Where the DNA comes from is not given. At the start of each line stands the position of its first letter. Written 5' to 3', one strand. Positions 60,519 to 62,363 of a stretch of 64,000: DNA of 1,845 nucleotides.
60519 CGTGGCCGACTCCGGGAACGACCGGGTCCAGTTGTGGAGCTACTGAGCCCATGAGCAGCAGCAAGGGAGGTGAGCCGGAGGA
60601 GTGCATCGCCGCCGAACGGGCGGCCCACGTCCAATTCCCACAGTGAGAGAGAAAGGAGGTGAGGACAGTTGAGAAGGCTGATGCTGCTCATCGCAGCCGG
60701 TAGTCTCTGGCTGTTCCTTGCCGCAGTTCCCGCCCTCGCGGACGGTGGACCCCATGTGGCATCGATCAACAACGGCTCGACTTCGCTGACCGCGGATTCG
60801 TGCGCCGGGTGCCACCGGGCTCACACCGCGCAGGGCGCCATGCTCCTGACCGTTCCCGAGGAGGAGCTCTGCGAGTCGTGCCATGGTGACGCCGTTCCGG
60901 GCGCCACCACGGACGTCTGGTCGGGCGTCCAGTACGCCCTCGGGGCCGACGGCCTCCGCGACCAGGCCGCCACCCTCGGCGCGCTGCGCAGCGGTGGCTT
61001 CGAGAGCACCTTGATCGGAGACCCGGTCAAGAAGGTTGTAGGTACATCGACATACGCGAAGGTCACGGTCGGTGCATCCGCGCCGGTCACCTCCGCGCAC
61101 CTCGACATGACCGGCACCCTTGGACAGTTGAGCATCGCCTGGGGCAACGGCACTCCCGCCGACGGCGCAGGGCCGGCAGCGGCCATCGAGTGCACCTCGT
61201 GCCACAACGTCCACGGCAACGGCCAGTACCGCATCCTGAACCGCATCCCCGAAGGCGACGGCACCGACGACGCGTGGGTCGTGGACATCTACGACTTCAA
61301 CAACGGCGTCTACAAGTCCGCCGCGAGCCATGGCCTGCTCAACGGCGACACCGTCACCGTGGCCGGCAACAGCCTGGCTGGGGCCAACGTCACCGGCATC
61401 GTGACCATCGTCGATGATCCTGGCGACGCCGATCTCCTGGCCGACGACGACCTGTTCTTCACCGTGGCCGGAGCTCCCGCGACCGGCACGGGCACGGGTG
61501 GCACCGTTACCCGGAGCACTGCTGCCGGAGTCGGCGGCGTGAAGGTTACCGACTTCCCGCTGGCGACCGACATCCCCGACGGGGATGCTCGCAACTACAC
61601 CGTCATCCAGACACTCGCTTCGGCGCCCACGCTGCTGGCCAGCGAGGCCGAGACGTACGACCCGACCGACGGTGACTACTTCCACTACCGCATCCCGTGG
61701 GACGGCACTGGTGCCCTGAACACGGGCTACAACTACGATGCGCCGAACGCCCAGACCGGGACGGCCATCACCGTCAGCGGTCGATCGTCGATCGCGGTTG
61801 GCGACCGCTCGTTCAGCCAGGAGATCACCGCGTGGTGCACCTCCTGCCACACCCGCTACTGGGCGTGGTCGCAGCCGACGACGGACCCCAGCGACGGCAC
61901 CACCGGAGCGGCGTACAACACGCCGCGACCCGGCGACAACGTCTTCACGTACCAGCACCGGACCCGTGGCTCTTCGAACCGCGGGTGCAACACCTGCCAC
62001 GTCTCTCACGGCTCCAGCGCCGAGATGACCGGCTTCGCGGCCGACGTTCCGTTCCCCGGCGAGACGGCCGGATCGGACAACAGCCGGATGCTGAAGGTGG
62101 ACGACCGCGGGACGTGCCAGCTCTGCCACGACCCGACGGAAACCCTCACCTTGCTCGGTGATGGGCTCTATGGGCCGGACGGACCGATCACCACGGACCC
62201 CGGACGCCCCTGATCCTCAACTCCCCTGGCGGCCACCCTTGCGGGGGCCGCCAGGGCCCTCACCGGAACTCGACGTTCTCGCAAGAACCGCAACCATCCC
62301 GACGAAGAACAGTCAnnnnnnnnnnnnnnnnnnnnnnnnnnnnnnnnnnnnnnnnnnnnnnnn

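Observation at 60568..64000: Paralogous pair of secreted hexaheme c-type cytochromes with a 222-bp identical 5' segment, flanked by a decayed NHL beta-propeller gene and a PDPTPA-repeat secreted protein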

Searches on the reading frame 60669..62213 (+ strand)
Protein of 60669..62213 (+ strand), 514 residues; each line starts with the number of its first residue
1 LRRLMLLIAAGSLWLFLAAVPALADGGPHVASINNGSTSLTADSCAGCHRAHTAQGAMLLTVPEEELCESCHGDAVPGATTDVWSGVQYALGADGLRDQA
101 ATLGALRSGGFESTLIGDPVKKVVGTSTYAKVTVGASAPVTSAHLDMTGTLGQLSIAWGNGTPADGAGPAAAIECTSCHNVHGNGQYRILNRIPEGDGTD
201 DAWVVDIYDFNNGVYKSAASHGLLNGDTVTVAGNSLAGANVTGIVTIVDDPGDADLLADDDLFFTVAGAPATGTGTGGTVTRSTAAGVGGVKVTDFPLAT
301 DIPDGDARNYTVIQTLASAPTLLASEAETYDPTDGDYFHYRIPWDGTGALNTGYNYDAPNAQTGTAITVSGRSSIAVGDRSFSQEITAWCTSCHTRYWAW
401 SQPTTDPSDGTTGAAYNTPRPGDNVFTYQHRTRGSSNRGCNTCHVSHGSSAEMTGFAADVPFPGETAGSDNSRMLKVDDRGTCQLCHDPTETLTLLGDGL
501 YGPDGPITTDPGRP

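Call 4: search_protein_families(library=pfam, proteins=[window:60669-62213:+], max_evalue=1)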
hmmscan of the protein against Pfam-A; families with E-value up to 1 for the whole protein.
window:60669-62213:+ (514 aa): 7 families
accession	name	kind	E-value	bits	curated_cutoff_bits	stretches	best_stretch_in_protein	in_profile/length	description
PF09699.15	Paired_CXXCH_1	-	7.9e-19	67.5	20.6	4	41-75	5-39/41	Doubled CXXCH motif (Paired_CXXCH_1)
PF14522.11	Cytochrome_C7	-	4e-07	30.2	24.8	2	42-72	41-66/67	Cytochrome c7 and related cytochrome c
PF14537.11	Cytochrom_c3_2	-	3.2e-06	27.9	25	1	41-72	56-78/79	Cytochrome c3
PF22113.1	Mtrc-MtrF_II-IV_dom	-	5.5e-06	26.5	30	1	375-448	108-167/176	Outer membrane cytochrome MtrC/MtrF-like, domains II/IV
PF13442.11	Cytochrome_CBB3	-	0.082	13.7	27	0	172-194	12-25/68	Cytochrome C oxidase, cbb3-type, subunit III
PF22678.1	Cytochrom_c_NrfB-like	-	0.39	11.7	27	0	171-184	57-70/89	Cytochrome c-type protein NrfB-like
PF21342.2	SoxA-TsdA_cyt-c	-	0.75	10.3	27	1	431-461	8-36/88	SoxA/TsdA, cytochrome c domain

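Call 5: search_protein_families(library=ncbifam, proteins=[window:60669-62213:+], max_evalue=1)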
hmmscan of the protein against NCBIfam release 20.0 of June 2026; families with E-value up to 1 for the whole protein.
window:60669-62213:+ (514 aa): 11 families
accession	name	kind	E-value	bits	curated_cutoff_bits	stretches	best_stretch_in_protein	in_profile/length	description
TIGR01905.1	paired_CXXCH_1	subfamily_domain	1.6e-16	59.9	25.2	4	43-76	7-40/41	doubled CXXCH domain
TIGR03508.1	decahem_SO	subfamily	6.1e-09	35.7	192.2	2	43-74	190-221/258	DmsE family decaheme c-type cytochrome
NF041028.1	decahem_GSU2203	exception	4.3e-08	32.7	325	1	41-75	124-158/317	GSU2203 family decaheme c-type cytochrome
TIGR03507.1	decahem_SO1788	subfamily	4.3e-05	22.2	209.3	3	43-77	244-281/672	OmcA/MtrC family decaheme c-type cytochrome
TIGR03153.1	cytochr_NrfH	equivalog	5.9e-05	23.1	134.2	2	28-74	88-135/138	cytochrome c nitrite reductase small subunit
NF040943.1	cytoc3_ExtM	equivalog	0.042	12.1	800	1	432-501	161-228/599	selenite/tellurite reduction operon c-type cytochrome ExtM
NF047727.1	4hemeCytCCctA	equivalog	0.064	13.4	180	0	440-489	57-106/109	tetraheme c-type cytochrome CctA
NF041781.1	mnquin_red_QrcA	equivalog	0.088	12.4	180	0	41-82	42-81/174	menaquinone reductase multiheme cytochrome c subunit QrcA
NF041110.1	HPE1_fam_CxxC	domain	0.22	11.8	45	0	1-63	1-58/94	plant virulence effector HPE1-like domain-containing protein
NF008659.0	PRK11659.1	equivalog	0.26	10.9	184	1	44-75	137-170/188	cytochrome c nitrite reductase pentaheme subunit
TIGR03146.1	cyt_nit_nrfB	equivalog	0.27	11.5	166.6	0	44-74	111-143/145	cytochrome c nitrite reductase pentaheme subunit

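Call 7: find_homologous_proteins(query=window:60669-62213:+)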
Query window:60669-62213:+ (514 aa): 955 proteins with E <= 0.001 among 8000 candidates; the best 120 are listed.
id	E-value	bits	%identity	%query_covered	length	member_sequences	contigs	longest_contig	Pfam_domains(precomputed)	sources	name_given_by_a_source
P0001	0.0e+0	1161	100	99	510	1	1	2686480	PF09699.16,PF14537.12,PF14522.12,PF22113.2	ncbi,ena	-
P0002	4.5e-175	602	61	96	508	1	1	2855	PF09699.16,PF14537.12,PF14522.12,PF22113.2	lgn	-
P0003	2.7e-166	573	60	96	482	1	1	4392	PF09699.16,PF14537.12,PF14522.12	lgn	-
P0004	2.4e-161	557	60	95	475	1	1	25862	PF09699.16,PF14537.12,PF14522.12,PF22113.2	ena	-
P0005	4.5e-157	542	57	99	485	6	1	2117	PF09699.16,PF14522.12,PF22113.2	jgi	jgi:predicted CXXCH cytochrome family protein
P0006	1.6e-156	541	56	96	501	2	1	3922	PF09699.16,PF14522.12,PF22113.2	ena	-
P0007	2.1e-156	540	53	99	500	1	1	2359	PF09699.16,PF14522.12,PF22113.2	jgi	jgi:predicted CXXCH cytochrome family protein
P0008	1.8e-148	514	56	96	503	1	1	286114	PF09699.16,PF14522.12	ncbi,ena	-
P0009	2.1e-147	511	49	98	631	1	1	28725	PF09699.16,PF14537.12,PF13442.12,PF00034.27,PF14522.12,PF22113.2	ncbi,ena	-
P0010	2.2e-145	504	56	61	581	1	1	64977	PF09699.16,PF14522.12,PF22113.2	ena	-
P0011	1.6e-144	501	54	96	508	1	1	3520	PF09699.16,PF14537.12,PF14522.12,PF22113.2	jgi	jgi:predicted CXXCH cytochrome family protein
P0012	2.0e-144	501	54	100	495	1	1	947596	PF09699.16,PF14522.12,PF22113.2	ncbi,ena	-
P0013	3.5e-144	500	55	96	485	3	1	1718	PF09699.16,PF14522.12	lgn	-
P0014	3.3e-142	493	55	96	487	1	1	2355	PF09699.16,PF14522.12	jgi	jgi:predicted CXXCH cytochrome family protein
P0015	1.4e-140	488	53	100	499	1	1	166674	PF09699.16,PF14522.12,PF22113.2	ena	-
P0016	4.7e-140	486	53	96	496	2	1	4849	PF09699.16,PF14537.12,PF00034.27,PF14522.12,PF22113.2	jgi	jgi:predicted CXXCH cytochrome family protein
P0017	3.5e-138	480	52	96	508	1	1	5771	PF09699.16,PF14522.12,PF22113.2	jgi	jgi:predicted CXXCH cytochrome family protein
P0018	6.6e-128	446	52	96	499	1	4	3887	PF09699.16,PF14522.12,PF22113.2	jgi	jgi:predicted CXXCH cytochrome family protein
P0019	8.6e-128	446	50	92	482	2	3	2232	PF09699.16,PF14522.12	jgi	jgi:predicted CXXCH cytochrome family protein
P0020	1.9e-127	445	51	60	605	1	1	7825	PF09699.16,PF14522.12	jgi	jgi:predicted CXXCH cytochrome family protein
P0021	2.1e-126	441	54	89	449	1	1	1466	PF09699.16,PF13442.12,PF14522.12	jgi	jgi:cytochrome c553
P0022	5.9e-125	436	50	96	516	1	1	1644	PF09699.16,PF14537.12,PF14522.12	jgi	jgi:predicted CXXCH cytochrome family protein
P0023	6.3e-124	433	53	44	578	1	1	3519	PF09699.16,PF14537.12,PF14522.12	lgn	-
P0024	2.0e-120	422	49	92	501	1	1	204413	PF09699.16,PF14537.12,PF14522.12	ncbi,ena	-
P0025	2.7e-120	421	50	88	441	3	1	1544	PF09699.16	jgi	jgi:cytochrome c553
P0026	2.3e-119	418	49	96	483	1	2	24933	PF09699.16,PF14537.12,PF14522.12,PF22113.2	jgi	jgi:predicted CXXCH cytochrome family protein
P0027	9.6e-119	416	49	96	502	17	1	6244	PF09699.16,PF14537.12,PF14522.12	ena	-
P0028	1.6e-115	405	47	96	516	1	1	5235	PF09699.16,PF14537.12,PF14522.12,PF22113.2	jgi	jgi:predicted CXXCH cytochrome family protein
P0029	1.9e-115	405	48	91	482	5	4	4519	PF09699.16,PF14537.12,PF14522.12,PF22113.2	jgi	-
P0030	3.1e-114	401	51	54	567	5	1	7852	PF09699.16,PF14537.12,PF14522.12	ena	-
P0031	1.2e-112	396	46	96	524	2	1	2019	PF09699.16,PF14537.12,PF14522.12,PF22113.2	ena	-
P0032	3.6e-112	394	47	96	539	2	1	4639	PF09699.16,PF14522.12,PF22113.2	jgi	jgi:predicted CXXCH cytochrome family protein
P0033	9.8e-112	393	48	99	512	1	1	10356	PF09699.16,PF00034.27,PF14522.12,PF22113.2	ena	-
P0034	1.3e-110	389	45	96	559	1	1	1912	PF09699.16,PF14537.12,PF02085.22,PF14522.12,PF22113.2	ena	-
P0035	1.5e-110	389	48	98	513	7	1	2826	PF09699.16,PF14522.12,PF22113.2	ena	-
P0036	2.5e-110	388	58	69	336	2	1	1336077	PF09699.16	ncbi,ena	-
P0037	4.2e-110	387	49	96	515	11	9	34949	PF09699.16,PF14522.12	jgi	-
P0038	1.3e-109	386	47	96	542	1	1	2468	PF09699.16,PF14522.12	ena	-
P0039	3.3e-108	381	46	97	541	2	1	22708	PF09699.16,PF14522.12,PF22113.2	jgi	jgi:predicted CXXCH cytochrome family protein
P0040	3.9e-107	378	46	96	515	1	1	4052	PF09699.16,PF14537.12,PF14522.12,PF22113.2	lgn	-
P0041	4.1e-107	378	44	96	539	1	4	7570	PF09699.16,PF14522.12,PF22113.2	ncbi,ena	-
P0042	1.2e-106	376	45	96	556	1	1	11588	PF09699.16,PF14537.12,PF14522.12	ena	-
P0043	1.2e-106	376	56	72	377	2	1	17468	PF09699.16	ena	-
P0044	2.9e-106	375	45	96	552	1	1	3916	PF09699.16,PF14537.12,PF02085.22,PF14522.12,PF22113.2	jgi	jgi:predicted CXXCH cytochrome family protein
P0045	3.3e-106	375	46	98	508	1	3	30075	PF09699.16,PF14522.12,PF22113.2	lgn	-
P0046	3.4e-106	375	46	98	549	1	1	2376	PF09699.16,PF14537.12,PF14522.12,PF22113.2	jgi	jgi:predicted CXXCH cytochrome family protein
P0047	3.8e-106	374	44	96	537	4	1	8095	PF09699.16,PF14537.12,PF14522.12,PF22113.2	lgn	-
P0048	3.1e-105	371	46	96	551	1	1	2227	PF09699.16,PF14537.12,PF14522.12,PF22113.2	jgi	jgi:predicted CXXCH cytochrome family protein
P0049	3.8e-105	371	46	95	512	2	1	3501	PF09699.16,PF14522.12,PF22113.2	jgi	jgi:predicted CXXCH cytochrome family protein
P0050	5.5e-105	371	46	98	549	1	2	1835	PF09699.16,PF14537.12,PF14522.12,PF22113.2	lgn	-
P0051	5.6e-105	371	47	95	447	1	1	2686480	PF09699.16,PF14537.12,PF14522.12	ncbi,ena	-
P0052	2.8e-104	368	46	98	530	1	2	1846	PF09699.16,PF14522.12,PF22113.2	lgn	-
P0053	3.0e-104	368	46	96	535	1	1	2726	PF09699.16,PF14537.12,PF14522.12,PF22113.2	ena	-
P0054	4.2e-104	368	46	81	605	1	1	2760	PF09699.16,PF14537.12,PF14522.12,PF22113.2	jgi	jgi:predicted CXXCH cytochrome family protein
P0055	5.5e-104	367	43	99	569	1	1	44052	PF09699.16,PF14537.12,PF14522.12,PF22113.2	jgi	jgi:predicted CXXCH cytochrome family protein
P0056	6.0e-104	367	44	96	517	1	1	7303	PF09699.16,PF14537.12,PF14522.12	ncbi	-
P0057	7.0e-104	367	46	98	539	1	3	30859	PF09699.16,PF14522.12,PF22113.2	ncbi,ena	ncbi:MAG TPA: cytochrome c3 family protein [Candidatus Limnocylindrales bacterium]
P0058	7.4e-104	367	47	95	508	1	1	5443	PF09699.16,PF14522.12,PF22113.2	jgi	jgi:predicted CXXCH cytochrome family protein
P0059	8.7e-104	367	44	96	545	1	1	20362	PF09699.16,PF14522.12,PF22113.2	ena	-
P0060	1.7e-103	366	46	98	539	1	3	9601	PF09699.16,PF14522.12,PF22113.2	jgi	-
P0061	2.0e-103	365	47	78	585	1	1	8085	PF09699.16,PF14537.12,PF14522.12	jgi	jgi:predicted CXXCH cytochrome family protein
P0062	3.3e-103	365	46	96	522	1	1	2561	PF09699.16,PF14537.12,PF14522.12,PF22113.2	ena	-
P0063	3.7e-103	365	44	92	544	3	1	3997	PF09699.16,PF14522.12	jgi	-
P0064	4.0e-103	364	44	75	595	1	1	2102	PF09699.16,PF14522.12,PF22113.2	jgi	jgi:predicted CXXCH cytochrome family protein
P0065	7.6e-103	363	46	99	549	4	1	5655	PF09699.16,PF14522.12,PF22113.2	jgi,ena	-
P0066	8.2e-103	363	43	96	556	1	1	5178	PF09699.16,PF14537.12,PF14522.12,PF22113.2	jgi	jgi:predicted CXXCH cytochrome family protein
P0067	2.0e-102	362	49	61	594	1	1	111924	PF09699.16,PF14522.12,PF22113.2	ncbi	ncbi:MAG: cytochrome c3 family protein [Chloroflexota bacterium]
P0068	3.8e-102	361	51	74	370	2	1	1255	PF09699.16,PF14522.12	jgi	jgi:hypothetical protein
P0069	1.2e-101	360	43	78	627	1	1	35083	PF09699.16,PF14537.12,PF14522.12,PF22113.2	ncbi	-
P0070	1.5e-101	359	45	96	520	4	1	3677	PF09699.16,PF14537.12,PF14522.12,PF22113.2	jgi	jgi:predicted CXXCH cytochrome family protein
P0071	2.6e-101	358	45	96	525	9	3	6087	PF09699.16,PF14537.12,PF14522.12,PF22113.2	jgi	jgi:predicted CXXCH cytochrome family protein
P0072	8.0e-101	357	46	95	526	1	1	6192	PF09699.16,PF14522.12,PF22113.2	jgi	jgi:predicted CXXCH cytochrome family protein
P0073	8.2e-101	357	43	96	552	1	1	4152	PF09699.16,PF14537.12,PF14522.12,PF22113.2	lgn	-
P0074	1.2e-100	356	43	99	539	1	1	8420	PF09699.16,PF14522.12,PF22113.2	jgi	-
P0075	1.3e-100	356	45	99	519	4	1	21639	PF09699.16,PF14537.12,PF14522.12,PF22113.2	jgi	-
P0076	1.9e-100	356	59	38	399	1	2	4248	PF09699.16,PF14537.12,PF14522.12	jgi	jgi:predicted CXXCH cytochrome family protein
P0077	2.1e-100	355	45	99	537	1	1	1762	PF09699.16,PF14537.12,PF14522.12,PF22113.2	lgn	-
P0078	3.0e-100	355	45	98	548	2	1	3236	PF09699.16,PF14522.12,PF22113.2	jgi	-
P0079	8.8e-100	353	46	82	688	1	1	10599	PF09699.16,PF14537.12,PF14522.12,PF22113.2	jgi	jgi:predicted CXXCH cytochrome family protein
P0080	2.8e-99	352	43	91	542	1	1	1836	PF09699.16,PF14537.12,PF14522.12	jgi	jgi:predicted CXXCH cytochrome family protein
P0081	3.8e-99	351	59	39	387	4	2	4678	PF09699.16,PF14537.12,PF14522.12,PF22113.2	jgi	-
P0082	7.7e-99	350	44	98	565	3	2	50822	PF09699.16,PF14522.12,PF22113.2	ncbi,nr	ncbi:MAG: cytochrome c3 family protein [Chloroflexi bacterium]|nr:cytochrome c3 family protein [Chlo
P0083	1.7e-98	349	44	100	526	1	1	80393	PF09699.16,PF14537.12,PF14522.12,PF22113.2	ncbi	-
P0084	2.4e-98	349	45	94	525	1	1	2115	PF09699.16,PF14537.12,PF14522.12,PF22113.2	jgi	jgi:predicted CXXCH cytochrome family protein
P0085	4.5e-98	348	47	64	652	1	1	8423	PF09699.16,PF14522.12,PF22113.2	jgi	jgi:predicted CXXCH cytochrome family protein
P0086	6.9e-98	347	44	78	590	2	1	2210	PF09699.16,PF14537.12,PF14522.12,PF22113.2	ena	-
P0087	1.0e-97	347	57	39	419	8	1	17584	PF09699.16,PF14522.12,PF22113.2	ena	-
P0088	1.4e-97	346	44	96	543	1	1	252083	PF09699.16,PF14522.12,PF22113.2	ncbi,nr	ncbi:MAG: hypothetical protein EPO36_11090 [Chloroflexota bacterium]|nr:MAG: hypothetical protein EP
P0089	2.0e-97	346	43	98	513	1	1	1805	PF09699.16,PF14522.12,PF22113.2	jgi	jgi:predicted CXXCH cytochrome family protein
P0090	4.0e-97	345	44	100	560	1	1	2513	PF09699.16,PF14522.12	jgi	jgi:predicted CXXCH cytochrome family protein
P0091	5.3e-97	344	44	100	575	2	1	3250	PF09699.16,PF14522.12,PF22113.2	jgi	jgi:predicted CXXCH cytochrome family protein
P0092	6.8e-97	344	47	77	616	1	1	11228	PF09699.16,PF14537.12,PF02085.22,PF14522.12,PF22113.2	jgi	jgi:predicted CXXCH cytochrome family protein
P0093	1.5e-96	343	46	80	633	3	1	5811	PF09699.16,PF14537.12,PF14522.12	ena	-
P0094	1.7e-96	343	44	92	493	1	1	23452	PF09699.16,PF14522.12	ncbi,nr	ncbi:MAG TPA: cytochrome c3 family protein, partial [Candidatus Limnocylindrales bacterium]|nr:cytoc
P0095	3.8e-96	341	56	38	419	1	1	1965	PF09699.16,PF14537.12,PF14522.12,PF22113.2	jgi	-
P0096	5.2e-96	341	69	35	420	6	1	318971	PF09699.16,PF14537.12,PF14522.12,PF22113.2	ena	-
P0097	6.3e-96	341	44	83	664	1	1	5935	PF09699.16,PF14537.12,PF14522.12,PF22113.2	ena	-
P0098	1.7e-95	339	43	99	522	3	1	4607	PF09699.16,PF14522.12,PF22113.2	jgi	-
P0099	2.6e-95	339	43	78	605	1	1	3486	PF09699.16,PF14537.12,PF14522.12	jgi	jgi:predicted CXXCH cytochrome family protein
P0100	2.9e-95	338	44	98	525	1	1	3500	PF09699.16,PF14522.12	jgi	jgi:predicted CXXCH cytochrome family protein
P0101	1.1e-94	337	44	97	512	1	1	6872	PF09699.16,PF14537.12,PF14522.12,PF22113.2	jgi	jgi:predicted CXXCH cytochrome family protein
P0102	1.5e-94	336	45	61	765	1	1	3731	PF09699.16,PF14522.12,PF22113.2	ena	-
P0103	1.1e-93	333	42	96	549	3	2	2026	PF09699.16,PF13442.12,PF14522.12,PF22113.2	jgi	jgi:predicted CXXCH cytochrome family protein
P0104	1.8e-93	333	45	96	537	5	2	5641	PF09699.16,PF14537.12,PF14522.12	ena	-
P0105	2.9e-93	332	44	78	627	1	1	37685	PF09699.16,PF14537.12,PF02085.22,PF14522.12,PF22113.2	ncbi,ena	-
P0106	4.5e-93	331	54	39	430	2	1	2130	PF09699.16,PF14537.12,PF14522.12,PF22113.2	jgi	jgi:predicted CXXCH cytochrome family protein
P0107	7.3e-93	331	44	81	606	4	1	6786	PF09699.16,PF14522.12,PF22113.2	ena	-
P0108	8.2e-93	330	43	83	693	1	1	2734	PF09699.16,PF14537.12,PF14522.12,PF22113.2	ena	-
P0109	1.8e-92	329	58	39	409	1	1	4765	PF09699.16,PF14537.12,PF14522.12,PF22113.2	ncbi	-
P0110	4.2e-92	328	60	39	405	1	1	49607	PF09699.16,PF14537.12,PF14522.12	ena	-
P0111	1.0e-91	327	60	39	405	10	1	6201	PF09699.16,PF14537.12,PF14522.12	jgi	jgi:predicted CXXCH cytochrome family protein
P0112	1.6e-91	326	56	38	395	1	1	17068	PF09699.16,PF14537.12,PF14522.12,PF22113.2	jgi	jgi:predicted CXXCH cytochrome family protein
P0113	3.8e-91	325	49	71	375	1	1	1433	PF09699.16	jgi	jgi:cytochrome c553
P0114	1.3e-90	323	62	38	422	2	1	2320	PF09699.16,PF14537.12,PF14522.12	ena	-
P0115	1.7e-90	323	45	61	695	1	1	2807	PF09699.16,PF14522.12,PF22113.2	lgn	-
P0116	2.0e-90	322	44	79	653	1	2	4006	PF09699.16,PF14537.12,PF14522.12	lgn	-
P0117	2.7e-90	322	43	96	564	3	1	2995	PF09699.16,PF14522.12,PF22113.2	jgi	-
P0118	5.8e-90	321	45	61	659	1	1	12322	PF09699.16,PF14537.12,PF14522.12,PF22113.2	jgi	jgi:predicted CXXCH cytochrome family protein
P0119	6.3e-90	321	58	39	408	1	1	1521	PF09699.16,PF14537.12,PF14522.12,PF22113.2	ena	-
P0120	1.3e-89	320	41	78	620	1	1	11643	PF09699.16,PF00034.27,PF14522.12,PF22113.2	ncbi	-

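Call 8: find_encoding_contigs(protein=P0001, flank=10000, max_places=3)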
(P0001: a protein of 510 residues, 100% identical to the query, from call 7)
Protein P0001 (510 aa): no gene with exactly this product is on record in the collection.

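Call 9: find_encoding_contigs(protein=P0012, flank=10000, max_places=2)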
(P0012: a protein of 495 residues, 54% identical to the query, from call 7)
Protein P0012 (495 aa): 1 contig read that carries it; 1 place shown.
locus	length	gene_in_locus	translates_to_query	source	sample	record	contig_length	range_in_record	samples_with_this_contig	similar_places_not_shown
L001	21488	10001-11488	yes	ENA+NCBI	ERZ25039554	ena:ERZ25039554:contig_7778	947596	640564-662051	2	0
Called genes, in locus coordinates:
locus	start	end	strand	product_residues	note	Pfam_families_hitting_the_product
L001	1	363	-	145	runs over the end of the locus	-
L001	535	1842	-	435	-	PF00266:Aminotran_5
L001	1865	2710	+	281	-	PF00581:Rhodanese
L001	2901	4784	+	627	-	PF01590:GAF, PF13492:GAF_3 (weak), PF07730:HisKA_3, PF02518:HATPase_c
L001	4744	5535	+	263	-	PF00072:Response_reg, PF00196:GerE, PF04545:Sigma70_r4 (weak), PF08281:Sigma70_r4_2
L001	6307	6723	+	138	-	-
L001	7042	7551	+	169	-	PF00355:Rieske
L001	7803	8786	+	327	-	PF13428:TPR_14 (faint), PF14561:TPR_20 (weak), PF24575:TPR_Slam (faint), PF13431:TPR_17 (faint), PF13424:TPR_12 (weak), PF13432:TPR_16 (weak), PF14559:TPR_19, PF13432:TPR_16 (weak), +8 more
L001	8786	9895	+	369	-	PF01731:Arylesterase (faint), PF08450:SGL (faint), PF20067:SSL_N (faint), PF22807:TrAA12 (faint), PF25021:TEN_NHL (faint), PF01436:NHL, PF06739:SBBP (weak), PF01436:NHL (weak), +1 more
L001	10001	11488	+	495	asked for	PF14522:Cytochrome_C7 (faint), PF22113:Mtrc-MtrF_II-IV_dom (faint), PF09699:Paired_CXXCH_1 (weak)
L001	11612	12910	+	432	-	PF22113:Mtrc-MtrF_II-IV_dom (faint), PF14522:Cytochrome_C7 (faint), PF14537:Cytochrom_c3_2 (faint), PF09699:Paired_CXXCH_1 (weak)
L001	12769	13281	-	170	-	-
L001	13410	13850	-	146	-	-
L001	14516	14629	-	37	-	-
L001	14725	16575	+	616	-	PF09699:Paired_CXXCH_1 (weak), PF14522:Cytochrome_C7 (faint), PF14537:Cytochrom_c3_2 (faint), PF22113:Mtrc-MtrF_II-IV_dom (faint)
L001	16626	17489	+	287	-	-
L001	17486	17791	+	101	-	-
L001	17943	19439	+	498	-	-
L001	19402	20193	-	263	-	PF05050:Methyltransf_21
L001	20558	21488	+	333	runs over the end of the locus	PF01370:Epimerase, PF16363:GDP_Man_Dehyd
